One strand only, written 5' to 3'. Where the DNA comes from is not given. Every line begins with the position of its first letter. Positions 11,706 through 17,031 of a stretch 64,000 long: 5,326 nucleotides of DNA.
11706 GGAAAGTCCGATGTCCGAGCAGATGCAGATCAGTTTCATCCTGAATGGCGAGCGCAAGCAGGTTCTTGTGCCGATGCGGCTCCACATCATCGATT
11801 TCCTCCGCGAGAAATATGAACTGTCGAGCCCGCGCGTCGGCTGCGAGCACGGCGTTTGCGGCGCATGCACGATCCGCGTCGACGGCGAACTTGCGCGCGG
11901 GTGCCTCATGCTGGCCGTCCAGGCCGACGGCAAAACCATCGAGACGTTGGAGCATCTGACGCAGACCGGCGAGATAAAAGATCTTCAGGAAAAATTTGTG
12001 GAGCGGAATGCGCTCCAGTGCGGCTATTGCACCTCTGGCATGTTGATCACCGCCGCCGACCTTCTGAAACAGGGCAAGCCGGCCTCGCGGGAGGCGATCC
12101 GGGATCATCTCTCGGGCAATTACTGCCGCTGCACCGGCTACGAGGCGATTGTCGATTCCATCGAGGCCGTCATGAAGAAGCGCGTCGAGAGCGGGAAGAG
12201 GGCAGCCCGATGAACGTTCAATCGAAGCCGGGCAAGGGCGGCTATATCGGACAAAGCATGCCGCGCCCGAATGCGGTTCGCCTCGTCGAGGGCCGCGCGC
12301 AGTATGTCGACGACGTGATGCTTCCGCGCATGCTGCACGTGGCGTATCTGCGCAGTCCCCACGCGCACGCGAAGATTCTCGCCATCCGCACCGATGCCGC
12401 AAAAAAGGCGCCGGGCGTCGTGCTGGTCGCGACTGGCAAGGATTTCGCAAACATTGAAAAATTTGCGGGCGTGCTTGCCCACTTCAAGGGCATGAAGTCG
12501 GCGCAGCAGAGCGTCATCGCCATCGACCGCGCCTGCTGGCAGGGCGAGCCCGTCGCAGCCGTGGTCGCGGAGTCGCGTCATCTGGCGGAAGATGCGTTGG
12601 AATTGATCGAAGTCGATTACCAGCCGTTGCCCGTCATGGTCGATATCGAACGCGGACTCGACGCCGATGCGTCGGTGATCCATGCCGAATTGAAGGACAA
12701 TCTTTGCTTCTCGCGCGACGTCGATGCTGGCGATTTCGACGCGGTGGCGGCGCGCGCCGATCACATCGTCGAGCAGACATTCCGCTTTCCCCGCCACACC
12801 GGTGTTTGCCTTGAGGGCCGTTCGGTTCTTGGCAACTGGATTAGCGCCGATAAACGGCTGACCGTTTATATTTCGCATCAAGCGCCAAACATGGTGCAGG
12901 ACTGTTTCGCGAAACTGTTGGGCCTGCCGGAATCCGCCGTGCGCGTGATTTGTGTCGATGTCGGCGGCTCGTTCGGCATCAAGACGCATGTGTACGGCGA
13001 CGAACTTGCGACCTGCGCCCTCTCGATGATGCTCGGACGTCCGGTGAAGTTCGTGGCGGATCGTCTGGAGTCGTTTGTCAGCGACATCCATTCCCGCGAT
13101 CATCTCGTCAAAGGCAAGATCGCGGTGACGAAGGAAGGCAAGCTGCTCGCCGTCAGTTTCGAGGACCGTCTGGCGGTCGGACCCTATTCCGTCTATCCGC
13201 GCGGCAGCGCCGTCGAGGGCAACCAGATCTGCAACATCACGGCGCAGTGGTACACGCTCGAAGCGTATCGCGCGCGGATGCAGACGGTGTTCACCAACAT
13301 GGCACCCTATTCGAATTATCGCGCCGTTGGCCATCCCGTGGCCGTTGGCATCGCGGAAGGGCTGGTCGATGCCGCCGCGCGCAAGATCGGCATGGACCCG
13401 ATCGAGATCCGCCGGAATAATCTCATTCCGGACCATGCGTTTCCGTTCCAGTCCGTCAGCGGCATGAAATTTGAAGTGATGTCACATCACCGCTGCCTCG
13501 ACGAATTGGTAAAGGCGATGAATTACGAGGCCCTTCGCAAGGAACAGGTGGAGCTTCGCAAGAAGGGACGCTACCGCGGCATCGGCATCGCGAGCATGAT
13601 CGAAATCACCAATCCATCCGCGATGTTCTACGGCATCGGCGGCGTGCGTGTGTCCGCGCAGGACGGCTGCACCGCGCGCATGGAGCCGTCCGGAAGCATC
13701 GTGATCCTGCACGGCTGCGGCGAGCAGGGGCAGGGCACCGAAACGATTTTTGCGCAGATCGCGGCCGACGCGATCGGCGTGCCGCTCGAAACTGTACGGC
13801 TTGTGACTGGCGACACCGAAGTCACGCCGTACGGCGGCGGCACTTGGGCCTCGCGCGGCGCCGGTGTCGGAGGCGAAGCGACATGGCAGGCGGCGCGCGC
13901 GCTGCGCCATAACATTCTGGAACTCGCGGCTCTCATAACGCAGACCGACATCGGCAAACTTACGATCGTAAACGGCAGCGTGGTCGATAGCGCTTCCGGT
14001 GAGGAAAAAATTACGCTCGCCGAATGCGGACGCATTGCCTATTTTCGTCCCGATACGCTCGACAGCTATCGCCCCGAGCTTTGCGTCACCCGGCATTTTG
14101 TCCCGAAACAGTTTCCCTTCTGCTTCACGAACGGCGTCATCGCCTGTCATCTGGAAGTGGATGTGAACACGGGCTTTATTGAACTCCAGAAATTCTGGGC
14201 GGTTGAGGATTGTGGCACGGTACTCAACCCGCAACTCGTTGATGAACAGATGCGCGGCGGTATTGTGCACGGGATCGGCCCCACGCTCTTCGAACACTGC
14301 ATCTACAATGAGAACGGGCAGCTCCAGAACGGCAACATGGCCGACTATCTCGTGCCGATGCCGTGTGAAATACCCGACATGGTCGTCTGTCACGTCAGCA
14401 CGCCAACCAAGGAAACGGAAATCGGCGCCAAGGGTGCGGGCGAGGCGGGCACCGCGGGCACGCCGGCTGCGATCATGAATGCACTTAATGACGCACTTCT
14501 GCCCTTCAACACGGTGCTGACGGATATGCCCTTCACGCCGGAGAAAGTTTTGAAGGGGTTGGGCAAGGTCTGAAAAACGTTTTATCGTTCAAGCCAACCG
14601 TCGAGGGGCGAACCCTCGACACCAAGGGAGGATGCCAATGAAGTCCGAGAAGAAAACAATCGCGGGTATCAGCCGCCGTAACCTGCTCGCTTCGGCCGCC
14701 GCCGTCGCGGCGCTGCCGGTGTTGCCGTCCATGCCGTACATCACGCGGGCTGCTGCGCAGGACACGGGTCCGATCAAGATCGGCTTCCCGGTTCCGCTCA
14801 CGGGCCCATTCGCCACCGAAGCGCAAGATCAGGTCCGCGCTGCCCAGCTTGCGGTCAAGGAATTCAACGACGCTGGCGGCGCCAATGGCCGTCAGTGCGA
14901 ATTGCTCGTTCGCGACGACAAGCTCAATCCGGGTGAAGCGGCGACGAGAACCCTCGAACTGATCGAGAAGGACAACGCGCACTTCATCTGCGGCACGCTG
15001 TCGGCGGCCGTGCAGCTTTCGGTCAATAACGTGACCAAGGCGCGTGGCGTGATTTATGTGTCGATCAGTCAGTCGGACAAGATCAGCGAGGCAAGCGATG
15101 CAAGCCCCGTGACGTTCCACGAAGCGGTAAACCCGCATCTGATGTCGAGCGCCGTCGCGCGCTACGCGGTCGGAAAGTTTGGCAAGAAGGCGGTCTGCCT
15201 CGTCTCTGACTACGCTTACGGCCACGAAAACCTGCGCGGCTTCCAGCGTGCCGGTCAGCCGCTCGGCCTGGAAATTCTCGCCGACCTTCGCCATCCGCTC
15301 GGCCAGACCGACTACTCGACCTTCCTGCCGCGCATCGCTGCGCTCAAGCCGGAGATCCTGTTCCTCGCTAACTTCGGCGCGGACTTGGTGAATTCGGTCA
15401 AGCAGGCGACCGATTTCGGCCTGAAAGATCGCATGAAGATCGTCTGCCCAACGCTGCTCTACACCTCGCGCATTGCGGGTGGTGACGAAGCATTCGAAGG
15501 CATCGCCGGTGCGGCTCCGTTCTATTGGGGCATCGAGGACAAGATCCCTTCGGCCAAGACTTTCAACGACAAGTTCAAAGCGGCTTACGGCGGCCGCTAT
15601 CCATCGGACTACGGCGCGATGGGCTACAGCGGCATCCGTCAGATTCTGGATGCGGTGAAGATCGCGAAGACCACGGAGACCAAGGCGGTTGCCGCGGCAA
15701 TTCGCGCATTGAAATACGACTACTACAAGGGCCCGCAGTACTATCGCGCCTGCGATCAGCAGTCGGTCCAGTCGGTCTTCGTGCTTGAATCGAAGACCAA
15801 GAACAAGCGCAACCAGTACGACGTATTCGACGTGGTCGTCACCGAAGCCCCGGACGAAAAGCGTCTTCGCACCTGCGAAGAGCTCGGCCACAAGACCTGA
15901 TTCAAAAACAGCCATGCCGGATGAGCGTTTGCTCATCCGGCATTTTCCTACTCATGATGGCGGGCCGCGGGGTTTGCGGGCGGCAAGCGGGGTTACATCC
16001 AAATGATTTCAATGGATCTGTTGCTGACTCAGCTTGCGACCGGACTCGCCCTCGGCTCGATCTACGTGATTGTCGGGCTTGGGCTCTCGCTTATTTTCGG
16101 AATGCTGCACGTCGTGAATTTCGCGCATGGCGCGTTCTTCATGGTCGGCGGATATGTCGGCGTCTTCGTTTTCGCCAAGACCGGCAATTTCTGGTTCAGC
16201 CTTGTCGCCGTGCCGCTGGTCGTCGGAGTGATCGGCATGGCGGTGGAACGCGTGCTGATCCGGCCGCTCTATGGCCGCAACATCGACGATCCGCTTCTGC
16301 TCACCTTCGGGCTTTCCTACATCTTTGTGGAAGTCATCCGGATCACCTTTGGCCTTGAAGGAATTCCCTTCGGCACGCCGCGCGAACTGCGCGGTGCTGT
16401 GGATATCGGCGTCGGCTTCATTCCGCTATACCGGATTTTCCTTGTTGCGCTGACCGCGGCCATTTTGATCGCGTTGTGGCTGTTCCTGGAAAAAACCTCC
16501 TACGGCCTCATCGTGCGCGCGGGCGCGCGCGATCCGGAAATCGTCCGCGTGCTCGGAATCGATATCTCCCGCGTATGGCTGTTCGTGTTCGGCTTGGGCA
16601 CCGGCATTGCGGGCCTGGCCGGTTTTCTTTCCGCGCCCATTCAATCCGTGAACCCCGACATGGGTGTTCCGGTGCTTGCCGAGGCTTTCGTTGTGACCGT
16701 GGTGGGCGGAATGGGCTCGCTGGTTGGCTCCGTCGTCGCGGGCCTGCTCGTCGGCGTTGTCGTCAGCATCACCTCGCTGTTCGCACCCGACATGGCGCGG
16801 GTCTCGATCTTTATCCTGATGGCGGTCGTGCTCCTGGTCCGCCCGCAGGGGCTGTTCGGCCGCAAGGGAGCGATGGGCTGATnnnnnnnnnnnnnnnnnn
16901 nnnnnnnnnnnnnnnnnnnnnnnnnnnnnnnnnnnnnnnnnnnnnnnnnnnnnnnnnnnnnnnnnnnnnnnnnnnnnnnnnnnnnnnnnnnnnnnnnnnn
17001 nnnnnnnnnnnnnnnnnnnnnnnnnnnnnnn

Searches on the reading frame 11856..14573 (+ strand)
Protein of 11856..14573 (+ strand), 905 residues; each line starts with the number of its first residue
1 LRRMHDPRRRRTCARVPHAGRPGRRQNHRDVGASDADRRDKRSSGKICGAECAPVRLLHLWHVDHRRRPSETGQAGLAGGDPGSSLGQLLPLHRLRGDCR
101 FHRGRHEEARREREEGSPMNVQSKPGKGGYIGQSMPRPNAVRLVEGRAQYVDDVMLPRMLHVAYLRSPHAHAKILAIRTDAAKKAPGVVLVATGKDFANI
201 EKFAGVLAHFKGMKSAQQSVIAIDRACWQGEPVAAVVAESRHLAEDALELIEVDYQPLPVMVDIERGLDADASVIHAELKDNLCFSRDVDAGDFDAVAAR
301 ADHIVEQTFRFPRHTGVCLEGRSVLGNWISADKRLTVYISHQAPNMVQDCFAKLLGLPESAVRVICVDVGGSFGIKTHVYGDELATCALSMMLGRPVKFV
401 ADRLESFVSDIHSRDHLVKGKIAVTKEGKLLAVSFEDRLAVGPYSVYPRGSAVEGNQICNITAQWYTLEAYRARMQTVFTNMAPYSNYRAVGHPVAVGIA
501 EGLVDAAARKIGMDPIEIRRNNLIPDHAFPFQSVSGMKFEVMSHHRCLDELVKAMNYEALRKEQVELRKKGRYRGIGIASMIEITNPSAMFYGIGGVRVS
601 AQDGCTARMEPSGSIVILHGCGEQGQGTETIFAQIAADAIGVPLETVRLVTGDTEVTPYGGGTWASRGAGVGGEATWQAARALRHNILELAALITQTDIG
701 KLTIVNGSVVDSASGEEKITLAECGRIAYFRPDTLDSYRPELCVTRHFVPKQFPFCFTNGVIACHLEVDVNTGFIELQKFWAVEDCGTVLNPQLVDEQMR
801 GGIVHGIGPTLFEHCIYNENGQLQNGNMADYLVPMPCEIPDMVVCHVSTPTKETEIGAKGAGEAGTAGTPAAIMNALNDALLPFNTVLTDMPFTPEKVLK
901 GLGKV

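Call 73: search_protein_families(library=pfam, proteins=[window:11856-14573:+], max_evalue=0.0001)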
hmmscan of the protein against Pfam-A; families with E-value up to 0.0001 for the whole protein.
window:11856-14573:+ (905 aa): 3 families
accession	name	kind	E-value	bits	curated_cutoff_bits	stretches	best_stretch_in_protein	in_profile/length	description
PF20256.3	MoCoBD_2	-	1.1e-74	251.9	27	1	551-840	2-283/283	Molybdopterin cofactor-binding domain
PF02738.23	MoCoBD_1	-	4.7e-65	219.5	27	1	275-523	1-244/244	Molybdopterin cofactor-binding domain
PF01315.27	Ald_Xan_dh_C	-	2.1e-28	99.2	31.3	1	146-259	2-110/110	Aldehyde oxidase and xanthine dehydrogenase, a/b hammerhead domain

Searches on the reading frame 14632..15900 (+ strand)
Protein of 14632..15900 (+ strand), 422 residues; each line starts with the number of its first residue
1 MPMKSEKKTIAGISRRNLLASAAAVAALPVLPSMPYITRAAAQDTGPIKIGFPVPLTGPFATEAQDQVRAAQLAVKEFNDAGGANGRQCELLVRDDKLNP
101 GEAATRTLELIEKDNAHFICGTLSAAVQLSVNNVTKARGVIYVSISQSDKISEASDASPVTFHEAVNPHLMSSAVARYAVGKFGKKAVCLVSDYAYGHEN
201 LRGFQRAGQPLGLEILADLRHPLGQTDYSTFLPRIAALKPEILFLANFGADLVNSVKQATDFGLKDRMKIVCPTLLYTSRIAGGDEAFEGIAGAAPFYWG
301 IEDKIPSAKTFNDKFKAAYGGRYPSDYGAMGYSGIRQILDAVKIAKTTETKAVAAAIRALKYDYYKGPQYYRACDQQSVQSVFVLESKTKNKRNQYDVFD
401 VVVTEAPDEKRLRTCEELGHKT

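Call 71: find_encoding_contigs(protein=window:14632-15900:+, flank=10000, max_places=1)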
Protein window:14632-15900:+ (422 aa): no gene with exactly this product is on record in the collection.

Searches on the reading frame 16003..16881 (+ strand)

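Call 73: search_protein_families(library=pfam, proteins=[window:16003-16881:+], max_evalue=0.0001)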
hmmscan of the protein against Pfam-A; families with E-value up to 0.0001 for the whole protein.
window:16003-16881:+ (292 aa): 1 family
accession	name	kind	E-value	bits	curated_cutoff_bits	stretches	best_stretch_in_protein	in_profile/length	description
PF02653.21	BPD_transp_2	-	1.2e-39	136.5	26.8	1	11-277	2-269/269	Branched-chain amino acid transport system / permease component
